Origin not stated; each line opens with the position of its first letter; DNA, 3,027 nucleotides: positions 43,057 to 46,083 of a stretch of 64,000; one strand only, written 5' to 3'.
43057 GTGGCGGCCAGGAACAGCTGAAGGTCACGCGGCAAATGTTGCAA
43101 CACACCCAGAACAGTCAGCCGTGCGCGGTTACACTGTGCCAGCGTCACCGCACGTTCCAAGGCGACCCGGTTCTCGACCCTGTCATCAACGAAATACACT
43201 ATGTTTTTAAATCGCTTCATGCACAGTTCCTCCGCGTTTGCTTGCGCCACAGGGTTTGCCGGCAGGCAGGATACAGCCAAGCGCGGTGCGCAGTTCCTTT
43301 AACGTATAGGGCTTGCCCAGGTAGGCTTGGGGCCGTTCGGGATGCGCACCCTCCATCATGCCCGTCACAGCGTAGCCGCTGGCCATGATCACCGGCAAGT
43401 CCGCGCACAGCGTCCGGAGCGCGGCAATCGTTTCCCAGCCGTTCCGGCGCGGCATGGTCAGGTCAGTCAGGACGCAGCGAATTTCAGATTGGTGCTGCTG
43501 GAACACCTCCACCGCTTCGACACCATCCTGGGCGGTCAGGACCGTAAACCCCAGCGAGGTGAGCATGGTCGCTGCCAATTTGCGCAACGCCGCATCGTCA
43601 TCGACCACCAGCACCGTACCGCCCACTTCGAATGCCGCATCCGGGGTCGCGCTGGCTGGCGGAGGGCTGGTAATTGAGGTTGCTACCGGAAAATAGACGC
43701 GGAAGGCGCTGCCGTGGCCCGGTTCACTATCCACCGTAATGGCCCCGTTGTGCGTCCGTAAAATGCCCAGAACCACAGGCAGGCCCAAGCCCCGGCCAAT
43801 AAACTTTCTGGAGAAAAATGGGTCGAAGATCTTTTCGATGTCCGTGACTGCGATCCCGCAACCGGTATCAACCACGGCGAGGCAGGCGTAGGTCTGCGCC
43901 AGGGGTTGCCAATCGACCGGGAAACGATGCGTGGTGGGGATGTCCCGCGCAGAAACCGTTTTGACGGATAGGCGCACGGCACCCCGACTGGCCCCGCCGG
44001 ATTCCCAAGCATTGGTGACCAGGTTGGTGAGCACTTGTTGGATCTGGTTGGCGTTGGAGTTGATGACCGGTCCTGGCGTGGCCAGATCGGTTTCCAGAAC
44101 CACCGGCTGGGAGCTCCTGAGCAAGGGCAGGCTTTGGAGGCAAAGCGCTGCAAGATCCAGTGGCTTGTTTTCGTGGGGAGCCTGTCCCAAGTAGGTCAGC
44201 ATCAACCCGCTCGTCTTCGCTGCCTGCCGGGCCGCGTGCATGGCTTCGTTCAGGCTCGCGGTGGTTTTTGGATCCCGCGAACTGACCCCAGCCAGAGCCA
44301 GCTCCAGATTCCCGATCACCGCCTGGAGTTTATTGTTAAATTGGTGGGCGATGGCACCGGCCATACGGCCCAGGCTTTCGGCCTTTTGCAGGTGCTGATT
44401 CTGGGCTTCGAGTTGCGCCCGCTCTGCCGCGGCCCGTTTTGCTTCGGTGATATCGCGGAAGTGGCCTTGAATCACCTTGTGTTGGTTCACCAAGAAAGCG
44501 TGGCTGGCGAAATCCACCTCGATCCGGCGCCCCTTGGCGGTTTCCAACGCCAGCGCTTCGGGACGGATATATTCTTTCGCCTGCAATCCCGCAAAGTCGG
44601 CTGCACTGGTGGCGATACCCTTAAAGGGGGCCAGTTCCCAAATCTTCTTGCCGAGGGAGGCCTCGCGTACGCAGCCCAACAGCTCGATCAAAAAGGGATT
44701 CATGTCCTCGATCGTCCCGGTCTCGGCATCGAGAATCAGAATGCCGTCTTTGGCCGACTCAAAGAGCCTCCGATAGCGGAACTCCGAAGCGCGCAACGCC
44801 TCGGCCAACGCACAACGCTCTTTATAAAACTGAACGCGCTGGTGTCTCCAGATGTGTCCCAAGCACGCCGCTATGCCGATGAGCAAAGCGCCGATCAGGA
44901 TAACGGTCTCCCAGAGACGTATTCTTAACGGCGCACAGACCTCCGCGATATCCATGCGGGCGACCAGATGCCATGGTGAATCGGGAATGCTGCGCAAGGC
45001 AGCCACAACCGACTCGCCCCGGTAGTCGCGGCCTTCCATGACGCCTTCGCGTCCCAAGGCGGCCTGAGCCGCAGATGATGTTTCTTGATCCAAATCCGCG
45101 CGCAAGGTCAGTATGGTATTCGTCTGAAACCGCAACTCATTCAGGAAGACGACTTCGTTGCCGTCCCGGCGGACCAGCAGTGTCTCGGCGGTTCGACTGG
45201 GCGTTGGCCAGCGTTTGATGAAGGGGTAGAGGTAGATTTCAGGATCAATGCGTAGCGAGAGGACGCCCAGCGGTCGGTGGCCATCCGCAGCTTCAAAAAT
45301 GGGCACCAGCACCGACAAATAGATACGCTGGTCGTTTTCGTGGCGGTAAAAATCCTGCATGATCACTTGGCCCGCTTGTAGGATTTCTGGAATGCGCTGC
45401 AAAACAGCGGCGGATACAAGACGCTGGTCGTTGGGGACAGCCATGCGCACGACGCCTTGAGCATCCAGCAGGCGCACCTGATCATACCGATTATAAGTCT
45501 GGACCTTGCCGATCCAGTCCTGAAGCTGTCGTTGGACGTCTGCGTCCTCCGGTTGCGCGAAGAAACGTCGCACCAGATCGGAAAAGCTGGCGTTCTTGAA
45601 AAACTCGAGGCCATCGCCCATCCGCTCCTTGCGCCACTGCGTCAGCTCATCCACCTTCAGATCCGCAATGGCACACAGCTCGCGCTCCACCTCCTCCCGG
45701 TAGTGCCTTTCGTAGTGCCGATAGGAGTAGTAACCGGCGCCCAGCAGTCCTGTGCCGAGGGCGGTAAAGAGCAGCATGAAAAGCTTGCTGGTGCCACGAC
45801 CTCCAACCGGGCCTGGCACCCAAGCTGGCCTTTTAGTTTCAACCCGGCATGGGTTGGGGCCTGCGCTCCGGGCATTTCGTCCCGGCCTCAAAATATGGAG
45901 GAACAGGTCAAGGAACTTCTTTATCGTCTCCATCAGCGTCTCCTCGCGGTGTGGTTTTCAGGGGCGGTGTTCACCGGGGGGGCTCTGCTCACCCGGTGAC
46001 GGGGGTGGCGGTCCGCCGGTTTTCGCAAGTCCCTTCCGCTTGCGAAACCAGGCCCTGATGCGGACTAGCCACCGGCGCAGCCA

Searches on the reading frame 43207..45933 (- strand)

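Call 8: search_protein_families(library=pfam, proteins=[window:43207-45933:-], max_evalue=0.001)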
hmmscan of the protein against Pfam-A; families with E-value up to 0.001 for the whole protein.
window:43207-45933:- (908 aa): 5 families
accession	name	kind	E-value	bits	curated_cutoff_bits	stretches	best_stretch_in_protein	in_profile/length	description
PF02518.31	HATPase_c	-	7e-20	72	26.4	1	628-751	3-110/111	Histidine kinase-, DNA gyrase B-, and HSP90-like ATPase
PF00072.30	Response_reg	-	8.5e-19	68.2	30.2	1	774-885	1-110/111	Response regulator receiver domain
PF02743.24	dCache_1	-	7.6e-11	42.4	45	1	134-325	47-239/240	Cache domain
PF13188.13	PAS_8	-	8.4e-08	32.3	21.8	1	386-434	2-46/65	PAS domain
PF13426.13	PAS_9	-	6e-06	26.9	27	1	396-497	2-103/103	PAS domain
